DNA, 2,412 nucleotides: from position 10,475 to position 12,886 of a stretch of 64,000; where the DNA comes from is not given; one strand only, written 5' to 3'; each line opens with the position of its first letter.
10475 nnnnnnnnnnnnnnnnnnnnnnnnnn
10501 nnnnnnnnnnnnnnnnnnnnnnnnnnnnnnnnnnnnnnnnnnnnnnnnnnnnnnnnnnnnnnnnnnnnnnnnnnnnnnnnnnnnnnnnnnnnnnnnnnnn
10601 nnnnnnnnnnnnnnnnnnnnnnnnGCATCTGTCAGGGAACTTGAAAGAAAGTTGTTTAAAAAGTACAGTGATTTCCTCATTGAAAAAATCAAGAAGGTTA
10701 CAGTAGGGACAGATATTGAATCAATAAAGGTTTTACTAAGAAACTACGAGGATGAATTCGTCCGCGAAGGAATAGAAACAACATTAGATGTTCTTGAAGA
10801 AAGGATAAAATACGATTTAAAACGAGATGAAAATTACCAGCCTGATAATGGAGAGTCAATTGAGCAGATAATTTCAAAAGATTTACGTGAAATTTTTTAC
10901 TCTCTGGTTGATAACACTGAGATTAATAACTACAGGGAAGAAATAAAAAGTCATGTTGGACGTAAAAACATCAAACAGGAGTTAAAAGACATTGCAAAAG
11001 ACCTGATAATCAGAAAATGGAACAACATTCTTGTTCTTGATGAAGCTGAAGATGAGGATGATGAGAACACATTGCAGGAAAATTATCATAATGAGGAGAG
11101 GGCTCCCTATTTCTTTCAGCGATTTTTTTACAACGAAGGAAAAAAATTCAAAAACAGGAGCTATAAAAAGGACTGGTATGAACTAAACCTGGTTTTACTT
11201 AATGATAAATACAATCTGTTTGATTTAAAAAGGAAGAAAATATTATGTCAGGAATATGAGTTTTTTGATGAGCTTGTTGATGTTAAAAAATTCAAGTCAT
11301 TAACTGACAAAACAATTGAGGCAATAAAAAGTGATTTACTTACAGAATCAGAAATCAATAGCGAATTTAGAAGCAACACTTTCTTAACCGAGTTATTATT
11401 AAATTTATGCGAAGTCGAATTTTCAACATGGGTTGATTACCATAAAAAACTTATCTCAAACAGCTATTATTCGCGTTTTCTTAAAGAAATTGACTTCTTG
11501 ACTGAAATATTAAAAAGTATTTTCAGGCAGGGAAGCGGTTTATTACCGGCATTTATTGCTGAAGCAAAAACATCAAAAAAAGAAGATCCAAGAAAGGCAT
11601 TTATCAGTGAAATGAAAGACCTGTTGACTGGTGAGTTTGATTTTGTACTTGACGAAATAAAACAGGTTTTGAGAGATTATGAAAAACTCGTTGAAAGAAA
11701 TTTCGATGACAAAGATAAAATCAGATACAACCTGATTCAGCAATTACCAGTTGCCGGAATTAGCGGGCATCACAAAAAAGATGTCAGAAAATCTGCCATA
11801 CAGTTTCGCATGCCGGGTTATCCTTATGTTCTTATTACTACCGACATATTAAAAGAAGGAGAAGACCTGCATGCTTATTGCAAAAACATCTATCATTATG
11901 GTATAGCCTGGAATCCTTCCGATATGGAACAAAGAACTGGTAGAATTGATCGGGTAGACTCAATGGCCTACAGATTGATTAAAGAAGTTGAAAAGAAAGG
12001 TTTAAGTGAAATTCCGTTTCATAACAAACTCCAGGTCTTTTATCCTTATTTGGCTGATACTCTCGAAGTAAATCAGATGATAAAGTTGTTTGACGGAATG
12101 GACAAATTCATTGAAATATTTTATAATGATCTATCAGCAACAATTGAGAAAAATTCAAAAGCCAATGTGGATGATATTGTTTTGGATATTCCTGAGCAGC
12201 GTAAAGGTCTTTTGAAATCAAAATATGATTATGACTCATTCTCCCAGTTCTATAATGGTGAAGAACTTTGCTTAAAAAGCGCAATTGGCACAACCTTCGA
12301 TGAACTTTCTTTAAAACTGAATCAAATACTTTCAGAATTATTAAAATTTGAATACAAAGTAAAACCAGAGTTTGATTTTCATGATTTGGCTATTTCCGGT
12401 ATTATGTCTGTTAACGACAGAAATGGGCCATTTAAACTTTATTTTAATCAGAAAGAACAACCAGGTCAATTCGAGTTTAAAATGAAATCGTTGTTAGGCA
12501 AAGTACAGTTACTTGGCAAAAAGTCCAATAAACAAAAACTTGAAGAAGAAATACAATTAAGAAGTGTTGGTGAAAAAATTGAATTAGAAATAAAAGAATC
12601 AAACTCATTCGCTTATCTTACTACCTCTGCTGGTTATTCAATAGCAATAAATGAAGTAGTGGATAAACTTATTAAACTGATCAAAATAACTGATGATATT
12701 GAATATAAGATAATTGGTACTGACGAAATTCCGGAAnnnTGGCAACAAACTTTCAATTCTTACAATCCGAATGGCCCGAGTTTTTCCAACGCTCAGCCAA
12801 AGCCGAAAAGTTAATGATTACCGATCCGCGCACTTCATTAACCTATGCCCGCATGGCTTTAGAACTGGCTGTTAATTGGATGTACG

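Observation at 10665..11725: ~350-aa charged insertion splits the RecA2 lobe of the SNF2-like ATPase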

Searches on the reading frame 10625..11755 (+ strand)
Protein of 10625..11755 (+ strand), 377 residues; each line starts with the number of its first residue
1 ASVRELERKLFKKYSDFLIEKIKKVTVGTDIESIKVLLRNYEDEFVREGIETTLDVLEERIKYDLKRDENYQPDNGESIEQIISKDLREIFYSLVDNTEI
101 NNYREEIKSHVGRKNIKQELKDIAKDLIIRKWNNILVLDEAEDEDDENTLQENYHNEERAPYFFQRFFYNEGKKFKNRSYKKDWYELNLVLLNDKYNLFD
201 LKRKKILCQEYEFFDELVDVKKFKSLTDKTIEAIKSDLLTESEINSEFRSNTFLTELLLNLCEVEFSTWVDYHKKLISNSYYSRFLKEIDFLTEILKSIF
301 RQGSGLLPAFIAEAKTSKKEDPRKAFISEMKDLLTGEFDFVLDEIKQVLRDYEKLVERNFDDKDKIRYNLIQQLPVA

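Call 26: search_protein_families(library=pfam, proteins=[window:10625-11755:+], max_evalue=10)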
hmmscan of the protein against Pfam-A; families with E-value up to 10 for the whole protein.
window:10625-11755:+ (377 aa): 1 family
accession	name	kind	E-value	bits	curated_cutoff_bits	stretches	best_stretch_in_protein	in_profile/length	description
PF10664.14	NdhM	-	0.67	10.7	27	1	194-238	32-75/107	Cyanobacterial and plastid NDH-1 subunit M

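Call 44: predict_structure(alignment_id=A2)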
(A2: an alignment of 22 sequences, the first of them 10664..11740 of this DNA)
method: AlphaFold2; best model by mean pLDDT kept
length: 359 residues; sequences in the alignment: 22
mean_pLDDT: 86.4   pTM: 0.80
mean pLDDT of the five models: 86.4, 86.0, 85.9, 85.5, 84.9
residues with pLDDT >= 90: 196; 70-90: 121; 50-70: 23; < 50: 19
segments of 3 or more residues with pLDDT < 50: 128-145
pLDDT, mean of each block of 10 residues (from residue 1): 92 87 88 84 90 71 77 88 86 89 90 90 66 43 57 85 89 96 92 93 92 96 91 95 97 96 87 92 91 95 92 97 97 95 78 60
secondary structure, 60 per line:
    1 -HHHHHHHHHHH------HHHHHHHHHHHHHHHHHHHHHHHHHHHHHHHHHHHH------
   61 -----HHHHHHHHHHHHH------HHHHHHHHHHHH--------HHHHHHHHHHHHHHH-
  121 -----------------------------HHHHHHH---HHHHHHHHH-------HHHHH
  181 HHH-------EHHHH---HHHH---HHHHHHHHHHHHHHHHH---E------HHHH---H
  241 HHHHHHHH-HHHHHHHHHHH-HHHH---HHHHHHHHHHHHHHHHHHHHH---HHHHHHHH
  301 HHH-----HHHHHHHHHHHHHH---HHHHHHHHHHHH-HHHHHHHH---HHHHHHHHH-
elements in order: H2-12 H19-54 H66-78 H85-96 H105-119 H150-156 H160-168 H176-183 H192-195 H199-202 H206-222 H233-236 H240-248 H250-260 H262-265 H269-289 H293-303 H309-322 H326-337 H339-346 H350-358

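Call 46: search_protein_representatives(alignment_id=A2)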
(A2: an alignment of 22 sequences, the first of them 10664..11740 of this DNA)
Query: 22 sequences, 349 profile positions. Proteins with E-value up to 0.001 (for the whole library): 50; up to 1e-10: 46; up to 1e-30: 35. The best 50 are listed.
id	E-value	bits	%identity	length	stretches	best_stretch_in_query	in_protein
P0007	6.9e-115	400.6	-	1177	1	1-349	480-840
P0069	1.6e-102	359.9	-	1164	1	2-349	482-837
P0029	1.8e-100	353.1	-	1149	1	1-349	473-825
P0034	1.1e-97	344.0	-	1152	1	1-348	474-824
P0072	1.9e-97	343.2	-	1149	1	1-349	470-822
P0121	1.2e-93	330.7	-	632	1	66-349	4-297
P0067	2.2e-91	323.3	-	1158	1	2-349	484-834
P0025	4.2e-90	319.1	-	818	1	1-314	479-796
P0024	8.2e-90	318.1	-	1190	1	1-349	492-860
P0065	8.4e-85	301.6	-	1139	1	1-349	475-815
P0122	1.3e-83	297.7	-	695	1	2-348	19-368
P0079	5.7e-80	285.7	-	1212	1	1-348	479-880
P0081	1.3e-71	258.3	-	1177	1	14-343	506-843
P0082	3.1e-68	247.1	-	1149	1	1-349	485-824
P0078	1.3e-66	241.8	-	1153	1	1-348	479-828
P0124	1.9e-48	182.0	-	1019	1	21-344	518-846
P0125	4.1e-46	174.4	-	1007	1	18-341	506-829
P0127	1.4e-41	159.4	-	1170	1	13-342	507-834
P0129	1.7e-40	155.9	-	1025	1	13-340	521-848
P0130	1.3e-39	153.0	-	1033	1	15-341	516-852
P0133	5.2e-37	144.5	-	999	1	101-343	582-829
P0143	1.4e-24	103.5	-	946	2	234-341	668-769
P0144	6.0e-21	91.6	-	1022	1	20-341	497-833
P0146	3.0e-19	86.1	-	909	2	236-341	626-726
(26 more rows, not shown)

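Call 49: search_protein_families(library=padloc, proteins=[P0124, P0125, P0129, P0130, P0133, P0144, P0143, P0146, P0127], max_evalue=1e-10)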
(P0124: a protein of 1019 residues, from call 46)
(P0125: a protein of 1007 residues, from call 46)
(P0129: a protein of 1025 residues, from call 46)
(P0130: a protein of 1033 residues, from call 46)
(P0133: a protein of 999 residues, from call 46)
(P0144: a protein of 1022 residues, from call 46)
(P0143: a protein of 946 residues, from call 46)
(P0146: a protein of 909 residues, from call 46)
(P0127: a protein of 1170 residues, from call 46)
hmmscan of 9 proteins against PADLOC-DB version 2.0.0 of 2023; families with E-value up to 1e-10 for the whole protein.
P0124 (1019 aa): 13 families
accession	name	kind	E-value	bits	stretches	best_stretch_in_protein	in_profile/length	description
PDLC04556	PDC-M27C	-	1.3e-55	187.2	2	23-497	35-445/892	-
PDLC04554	PDC-M27C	-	8.3e-52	174.6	2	22-499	34-453/1217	-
PDLC02621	DrmD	-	5.7e-23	79.1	1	854-925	551-623/1040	DrmD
PDLC03830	ZacC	-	2.9e-21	73.8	1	875-932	849-906/1019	-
PDLC04555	PDC-M27C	-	4.9e-20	69.8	1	864-967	489-588/656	-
PDLC02572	DrmA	-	4.1e-17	59.4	0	857-925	552-621/1043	DrmA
PDLC02623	DrmD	-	4.1e-15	52.6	0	866-931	565-629/1040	DrmD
PDLC02504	BrxHI|BrxHII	-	6.6e-13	45.5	0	862-1005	519-659/971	BrxHII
PDLC02633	DrmD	-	1.1e-12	44.8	0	858-925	560-628/839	DrmD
PDLC02632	DrmD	-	1.3e-12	45.1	0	857-925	555-624/662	DrmD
PDLC02500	BrxHI|BrxHII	-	1.2e-11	42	0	882-927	531-575/933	BrxHI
PDLC02840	DpdE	-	1.2e-11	41.7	0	19-99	155-228/1091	DpdE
PDLC02843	DpdE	-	4.2e-11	39.5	0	49-102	180-229/1091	DpdE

P0125 (1007 aa): 9 families
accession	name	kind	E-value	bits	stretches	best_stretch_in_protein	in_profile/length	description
PDLC04556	PDC-M27C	-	5.1e-51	172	2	840-979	730-863/892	-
PDLC04554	PDC-M27C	-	1.3e-45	154.2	2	831-977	733-874/1217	-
PDLC04555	PDC-M27C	-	2.3e-20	70.8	1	826-951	466-586/656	-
PDLC02621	DrmD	-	1.5e-17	61.2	1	870-914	582-626/1040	DrmD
PDLC03830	ZacC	-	1.8e-17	61.3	1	854-923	842-911/1019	-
PDLC02623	DrmD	-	3.1e-15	53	1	846-921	559-633/1040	DrmD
PDLC02572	DrmA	-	3.8e-13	46.3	0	870-919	580-629/1043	DrmA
PDLC02500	BrxHI|BrxHII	-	1.7e-11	41.5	0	867-913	530-575/933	BrxHI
PDLC02632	DrmD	-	6.5e-11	39.4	0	869-913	582-626/662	DrmD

P0129 (1025 aa): 7 families
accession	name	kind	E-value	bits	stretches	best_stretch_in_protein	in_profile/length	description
PDLC04556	PDC-M27C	-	9.8e-54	181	2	862-998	732-862/892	-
PDLC04554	PDC-M27C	-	2.4e-49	166.5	2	42-575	52-509/1217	-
PDLC04555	PDC-M27C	-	1.4e-20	71.5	1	874-972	493-587/656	-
PDLC03830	ZacC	-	3.3e-20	70.3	1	879-937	848-905/1019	-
PDLC02621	DrmD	-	2.9e-15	53.6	1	889-932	581-624/1040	DrmD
PDLC02623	DrmD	-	2.9e-12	43.2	0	873-938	566-630/1040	DrmD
PDLC02572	DrmA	-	3.2e-11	39.9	0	889-932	579-622/1043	DrmA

P0130 (1033 aa): 11 families
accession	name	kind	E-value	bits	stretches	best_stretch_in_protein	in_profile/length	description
PDLC04556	PDC-M27C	-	5e-57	191.9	3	852-1002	719-863/892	-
PDLC04554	PDC-M27C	-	1e-50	171.1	2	862-1005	741-879/1217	-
PDLC04555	PDC-M27C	-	2.9e-26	90.4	1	801-979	424-591/656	-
PDLC03830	ZacC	-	9.4e-21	72.1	1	890-941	855-906/1019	-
PDLC02621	DrmD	-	7.2e-20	68.8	1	892-934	581-623/1040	DrmD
PDLC02623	DrmD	-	6.1e-17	58.7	1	844-942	534-631/1040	DrmD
PDLC02572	DrmA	-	2.2e-14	50.4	0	891-934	578-621/1043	DrmA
PDLC02504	BrxHI|BrxHII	-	1.2e-13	47.9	0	866-936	513-583/971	BrxHII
PDLC02500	BrxHI|BrxHII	-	2e-12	44.5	0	887-935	527-574/933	BrxHI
PDLC02632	DrmD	-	7.8e-12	42.5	0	892-934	582-624/662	DrmD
PDLC02853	DpdE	-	9e-12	41.8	0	807-934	471-598/985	DpdE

P0133 (999 aa): 9 families
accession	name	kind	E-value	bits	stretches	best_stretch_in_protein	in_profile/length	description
PDLC04556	PDC-M27C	-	2.3e-60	202.9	2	828-972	724-861/892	-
PDLC04554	PDC-M27C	-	1.1e-51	174.2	2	836-946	742-849/1217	-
PDLC04555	PDC-M27C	-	7.2e-25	85.7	1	833-945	477-585/656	-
PDLC03830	ZacC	-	1.9e-19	67.8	1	850-912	843-905/1019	-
PDLC02621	DrmD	-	6.3e-18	62.4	1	864-906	581-623/1040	DrmD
PDLC02623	DrmD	-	1.8e-14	50.5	1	835-914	553-631/1040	DrmD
PDLC02572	DrmA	-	5.7e-13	45.7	0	864-906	579-621/1043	DrmA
PDLC02500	BrxHI|BrxHII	-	3.2e-11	40.5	0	863-907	531-574/933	BrxHI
PDLC02632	DrmD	-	7.6e-11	39.2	0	864-906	582-624/662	DrmD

P0144 (1022 aa): 7 families
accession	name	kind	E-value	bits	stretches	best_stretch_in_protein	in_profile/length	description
PDLC04556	PDC-M27C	-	4.7e-59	198.6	3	212-491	196-445/892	-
PDLC04554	PDC-M27C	-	6.8e-52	174.9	2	842-995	726-874/1217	-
PDLC04555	PDC-M27C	-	1.2e-23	81.8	1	853-969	475-586/656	-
PDLC03830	ZacC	-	6.1e-20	69.4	1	867-936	837-906/1019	-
PDLC02621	DrmD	-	5.7e-18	62.6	1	888-929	582-623/1040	DrmD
PDLC02623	DrmD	-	1.8e-15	53.8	0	864-944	559-638/1040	DrmD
PDLC02572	DrmA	-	1.5e-12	44.3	0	887-930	579-622/1043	DrmA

P0143 (946 aa): 12 families
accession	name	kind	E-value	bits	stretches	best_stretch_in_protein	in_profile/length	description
PDLC04556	PDC-M27C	-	1.1e-63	213.9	3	781-916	731-858/892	-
PDLC04554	PDC-M27C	-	3.9e-57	192.3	2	36-513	36-457/1217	-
PDLC04555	PDC-M27C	-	1.9e-25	87.6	1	792-909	491-602/656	-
PDLC02621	DrmD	-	4e-20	69.7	1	808-853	580-625/1040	DrmD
PDLC03830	ZacC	-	7e-20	69.2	1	796-858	844-906/1019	-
PDLC02572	DrmA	-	8.8e-15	51.7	0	792-854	559-624/1043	DrmA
PDLC02623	DrmD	-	8.6e-14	48.2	0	792-859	565-631/1040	DrmD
PDLC02500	BrxHI|BrxHII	-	1.6e-13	48.2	0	795-853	520-575/933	BrxHI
PDLC02504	BrxHI|BrxHII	-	2.8e-12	43.4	0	792-853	523-583/971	BrxHII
PDLC02840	DpdE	-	3e-12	43.7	0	54-112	173-228/1091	DpdE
PDLC02632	DrmD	-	3.8e-12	43.5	0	809-852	582-625/662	DrmD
PDLC02633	DrmD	-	1.6e-11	40.9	0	793-851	567-628/839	DrmD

P0146 (909 aa): 11 families
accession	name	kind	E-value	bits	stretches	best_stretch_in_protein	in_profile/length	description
PDLC04556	PDC-M27C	-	1e-58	197.5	2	22-476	34-449/892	-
PDLC04554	PDC-M27C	-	3.1e-50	169.4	2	20-476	32-455/1217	-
PDLC04555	PDC-M27C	-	2.8e-21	73.9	1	738-851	481-587/656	-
PDLC02621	DrmD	-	7.7e-21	72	1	765-807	581-623/1040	DrmD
PDLC03830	ZacC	-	3.7e-20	70.2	1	753-815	845-907/1019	-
PDLC02572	DrmA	-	1.2e-14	51.2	0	765-807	579-621/1043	DrmA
PDLC02632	DrmD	-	3.6e-14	50.2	0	765-807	582-624/662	DrmD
PDLC02840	DpdE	-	1.6e-11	41.2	0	28-111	164-239/1091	DpdE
PDLC02623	DrmD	-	3.6e-11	39.6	0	764-814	581-630/1040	DrmD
PDLC02500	BrxHI|BrxHII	-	3.8e-11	40.3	0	748-808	517-574/933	BrxHI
PDLC02843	DpdE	-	9.2e-11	38.4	0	748-811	606-667/1091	DpdE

P0127 (1170 aa): 8 families
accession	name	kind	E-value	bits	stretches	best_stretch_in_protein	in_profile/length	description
PDLC04556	PDC-M27C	-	8.5e-59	197.7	2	24-534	36-478/892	-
PDLC04554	PDC-M27C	-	3.3e-57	192.5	2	25-635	37-589/1217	-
PDLC03830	ZacC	-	1.3e-24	84.9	1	838-924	817-908/1019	-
PDLC04555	PDC-M27C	-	2.5e-21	74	1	840-953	475-584/656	-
PDLC02621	DrmD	-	7.9e-18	62.1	1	873-916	581-624/1040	DrmD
PDLC02572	DrmA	-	2.6e-13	46.8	0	873-916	579-622/1043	DrmA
PDLC02623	DrmD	-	9.8e-13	44.7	0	856-972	565-667/1040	DrmD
PDLC02632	DrmD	-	8.8e-11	39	0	873-915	582-624/662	DrmD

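Call 50: fold_search(model_id=the predicted structure, library=pdb)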
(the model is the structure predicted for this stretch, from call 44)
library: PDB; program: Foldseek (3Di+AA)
matches with E <= 10: 33; with E <= 0.001: 0
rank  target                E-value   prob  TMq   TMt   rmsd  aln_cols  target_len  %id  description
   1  7n6g_3V               3.6e+00  0.02  0.10  0.09  49.4       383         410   12  C1 of central pair (released 2022-05-18)
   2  3o1i_B                4.1e+00  0.03  0.13  0.15  23.4       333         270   10  Crystal Structure of the TorS sensor domain - TorT complex in the absence of ligand (released 2011-12-21)
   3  9div_E                4.4e+00  0.10  0.12  0.26  12.2       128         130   12  The crystal structure of de novo designed ChuA binding protein C8 (released 2025-05-21)
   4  9y6s_8q               4.4e+00  0.02  0.11  0.08  23.7       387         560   12  96-nm repeat of the Leishmania tarentolae doublet microtubule (released 2025-12-17)
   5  7rtw_B                4.4e+00  0.01  0.08  0.09  32.8       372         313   11  Cryo-EM structure of a TTYH3 cis-dimer (released 2021-08-25)
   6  9div_F                4.6e+00  0.10  0.13  0.27  12.3       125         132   10  The crystal structure of de novo designed ChuA binding protein C8 (released 2025-05-21)
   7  8q62_K                4.8e+00  0.02  0.14  0.11  20.9       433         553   11  Early closed conformation of the g-tubulin ring complex (released 2024-02-07)
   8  7ung_D1               4.8e+00  0.01  0.08  0.08  45.5       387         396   14  48-nm repeat of the human respiratory doublet microtubule (released 2022-10-05)
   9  8dt0_A                5.0e+00  0.06  0.10  0.20  16.3       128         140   12  Scaffolding protein functional sites using deep learning (released 2022-08-10)
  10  8qkr_A                5.3e+00  0.02  0.10  0.11  23.7       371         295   11  Plasmodium falciparum reticulocyte-binding protein homologue 5 (PfRH5) bound to R5.251 (released 2024-07-31)
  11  9div_B                5.5e+00  0.09  0.13  0.27  11.9       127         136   10  The crystal structure of de novo designed ChuA binding protein C8 (released 2025-05-21)
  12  8vam_C                5.7e+00  0.06  0.14  0.14  14.2       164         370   16  Structure of the E. coli clamp loader bound to the beta clamp in a Semi-Open conformation (released 2024-03-27)
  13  8otz_DR               6.0e+00  0.01  0.09  0.12  37.4       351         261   12  48-nm repeat of the native axonemal doublet microtubule from bovine sperm (released 2023-11-22)
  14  8iuf_A6               6.0e+00  0.01  0.10  0.09  36.1       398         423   11  Cryo-EM structure of Euglena gracilis super-complex I+III2+IV, composite (released 2024-02-28)
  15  6rcu_A                6.2e+00  0.02  0.12  0.13  23.9       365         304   11  PfRH5 bound to monoclonal antibodies R5.004 and R5.016 (released 2019-06-26)
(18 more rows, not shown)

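Call 52: search_protein_families(library=padloc, proteins=[window:10664-11740:+], max_evalue=1)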
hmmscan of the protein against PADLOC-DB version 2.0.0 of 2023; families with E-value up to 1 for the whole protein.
window:10664-11740:+ (359 aa): 0 families

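Call 66: fold_search(model_id=the predicted structure, library=viral)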
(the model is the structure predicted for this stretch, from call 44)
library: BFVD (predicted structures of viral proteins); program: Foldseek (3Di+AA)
matches with E <= 10: 46; with E <= 0.001: 0
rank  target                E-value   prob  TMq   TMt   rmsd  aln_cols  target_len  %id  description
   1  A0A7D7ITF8            1.1e+00  0.04  0.11  0.10  30.9       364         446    9  (no name in the UniProt tables at hand)
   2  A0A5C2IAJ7            1.2e+00  0.06  0.11  0.13  22.6       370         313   12  (no name in the UniProt tables at hand)
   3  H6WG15                1.5e+00  0.04  0.14  0.07  26.5       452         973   12  Virion structural protein and packaging [Cyanophage S-TIM5]
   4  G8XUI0                1.6e+00  0.05  0.11  0.09  31.5       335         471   13  Regulatory protein IE1 [Aotine betaherpesvirus 1]
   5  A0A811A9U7            2.2e+00  0.02  0.11  0.06  28.7       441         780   13  (no name in the UniProt tables at hand)
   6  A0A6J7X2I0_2          2.5e+00  0.04  0.11  0.06  30.8       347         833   12  Uncharacterized protein [uncultured Caudovirales phage]
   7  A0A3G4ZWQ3            2.6e+00  0.03  0.12  0.12  20.9       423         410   14  Uncharacterized protein [Edafosvirus sp.]
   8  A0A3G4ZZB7            2.9e+00  0.03  0.12  0.11  26.1       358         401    9  Uncharacterized protein [Faunusvirus sp.]
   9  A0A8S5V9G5            2.9e+00  0.03  0.11  0.09  29.4       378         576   13  Uncharacterized protein [Siphoviridae sp. ct6rT12]
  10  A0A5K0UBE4            3.4e+00  0.02  0.12  0.12  22.1       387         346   12  Transmembrane protein [Yasminevirus sp. GU-2018]
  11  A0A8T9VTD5            4.0e+00  0.01  0.08  0.05  55.4       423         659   11  (no name in the UniProt tables at hand)
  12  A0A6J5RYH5            4.4e+00  0.01  0.08  0.09  30.3       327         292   11  Uncharacterized protein [uncultured Caudovirales phage]
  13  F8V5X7                4.6e+00  0.03  0.14  0.13  22.8       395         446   12  Capsid protein [Acanthamoeba polyphaga mimivirus]
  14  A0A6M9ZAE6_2          4.6e+00  0.02  0.12  0.07  20.3       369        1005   11  Genome polyprotein [Picornavirales sp.]
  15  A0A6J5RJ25            5.0e+00  0.01  0.10  0.06  43.3       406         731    9  Uncharacterized protein [uncultured Caudovirales phage]
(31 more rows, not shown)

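Call 71: find_encoding_contigs(protein=P0146, flank=7000, max_places=2)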
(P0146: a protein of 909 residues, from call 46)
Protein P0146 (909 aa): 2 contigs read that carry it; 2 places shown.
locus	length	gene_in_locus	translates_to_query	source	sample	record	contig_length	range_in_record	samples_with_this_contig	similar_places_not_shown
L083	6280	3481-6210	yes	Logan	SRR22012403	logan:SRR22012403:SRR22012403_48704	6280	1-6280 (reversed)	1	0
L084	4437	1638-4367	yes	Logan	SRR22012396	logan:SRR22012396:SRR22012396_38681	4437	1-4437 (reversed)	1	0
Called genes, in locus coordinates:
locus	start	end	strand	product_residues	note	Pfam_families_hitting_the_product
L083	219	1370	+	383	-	-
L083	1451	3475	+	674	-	PF13091:PLDc_2 (weak)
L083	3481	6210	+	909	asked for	PF00270:DEAD (faint), PF04851:ResIII, PF00271:Helicase_C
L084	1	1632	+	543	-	?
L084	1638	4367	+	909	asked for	PF00270:DEAD (faint), PF04851:ResIII, PF00271:Helicase_C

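Call 72: find_encoding_contigs(protein=P0143, flank=7000, max_places=2)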
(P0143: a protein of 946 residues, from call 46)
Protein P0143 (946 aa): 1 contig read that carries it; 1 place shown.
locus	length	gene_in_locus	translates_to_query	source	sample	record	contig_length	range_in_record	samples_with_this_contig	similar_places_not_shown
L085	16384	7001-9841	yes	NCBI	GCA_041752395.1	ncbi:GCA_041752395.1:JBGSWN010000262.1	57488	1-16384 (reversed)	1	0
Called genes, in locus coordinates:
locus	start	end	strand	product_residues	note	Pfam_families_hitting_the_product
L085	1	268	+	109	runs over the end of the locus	-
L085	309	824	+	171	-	-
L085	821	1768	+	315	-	-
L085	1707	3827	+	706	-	PF07494:Reg_prop (faint), PF00691:OmpA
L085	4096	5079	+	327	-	-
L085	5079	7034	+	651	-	PF06087:Tyr-DNA_phospho (faint), PF13091:PLDc_2 (faint)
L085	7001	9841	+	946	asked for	PF00176:SNF2-rel_dom (faint), PF00270:DEAD (faint), PF04851:ResIII, PF00271:Helicase_C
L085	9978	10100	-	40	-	-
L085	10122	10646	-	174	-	-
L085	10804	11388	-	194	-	-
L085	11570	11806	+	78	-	-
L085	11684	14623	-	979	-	PF01807:Zn_ribbon_DnaG, PF12965:DUF3854 (faint), PF19263:DUF5906 (weak)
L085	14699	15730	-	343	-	-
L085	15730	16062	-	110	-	-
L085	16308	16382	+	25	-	?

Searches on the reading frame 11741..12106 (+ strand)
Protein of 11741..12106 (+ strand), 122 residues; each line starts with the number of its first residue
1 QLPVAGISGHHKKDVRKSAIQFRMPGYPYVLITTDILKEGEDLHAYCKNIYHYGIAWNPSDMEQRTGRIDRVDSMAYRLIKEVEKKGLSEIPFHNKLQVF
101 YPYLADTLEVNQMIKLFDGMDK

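Call 32: search_protein_families(library=pfam, proteins=[window:11741-12106:+], max_evalue=1)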
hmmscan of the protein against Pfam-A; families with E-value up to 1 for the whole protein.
seq(122 aa): 1 family
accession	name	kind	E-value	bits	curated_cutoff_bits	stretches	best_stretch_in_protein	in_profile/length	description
PF00271.37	Helicase_C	-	4e-08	33.9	23.5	1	3-72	41-109/110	Helicase conserved C-terminal domain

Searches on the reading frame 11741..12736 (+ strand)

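Call 52: search_protein_families(library=padloc, proteins=[window:11741-12736:+], max_evalue=1)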
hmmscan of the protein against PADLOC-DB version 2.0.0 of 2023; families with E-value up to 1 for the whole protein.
window:11741-12736:+ (332 aa): 23 families
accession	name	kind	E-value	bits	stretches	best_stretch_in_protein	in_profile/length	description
PDLC04556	PDC-M27C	-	2.6e-24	83.6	1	13-114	741-833/892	-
PDLC04554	PDC-M27C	-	1.7e-21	74.2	1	7-114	748-846/1217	-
PDLC04555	PDC-M27C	-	1.4e-18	65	1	13-115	491-584/656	-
PDLC03830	ZacC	-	3.2e-16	57.2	1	13-78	843-905/1019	-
PDLC02621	DrmD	-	1.4e-14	51.4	1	30-73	581-624/1040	DrmD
PDLC02572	DrmA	-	2.9e-10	36.7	1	29-72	578-621/1043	DrmA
PDLC02623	DrmD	-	3.3e-10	36.4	1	28-80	580-631/1040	DrmD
PDLC02629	DrmD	-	8.8e-09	32.3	1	30-72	43-85/508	DrmD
PDLC02624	DrmD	-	2.1e-08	31.1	1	28-72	420-465/652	DrmD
PDLC02500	BrxHI|BrxHII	-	3.7e-08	30.4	1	9-74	512-575/933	BrxHI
PDLC02632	DrmD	-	3.7e-08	30.3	1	29-72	581-624/662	DrmD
PDLC02633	DrmD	-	4.2e-08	29.6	1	30-74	586-630/839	DrmD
PDLC02853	DpdE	-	5.7e-08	29.2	1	30-72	556-598/985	DpdE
PDLC02625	DrmD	-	4.3e-07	26.9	1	30-73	327-370/792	DrmD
PDLC00659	HmaA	-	5e-07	25.9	1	7-72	545-610/1176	SNF2 helicase / DEAD-box helicase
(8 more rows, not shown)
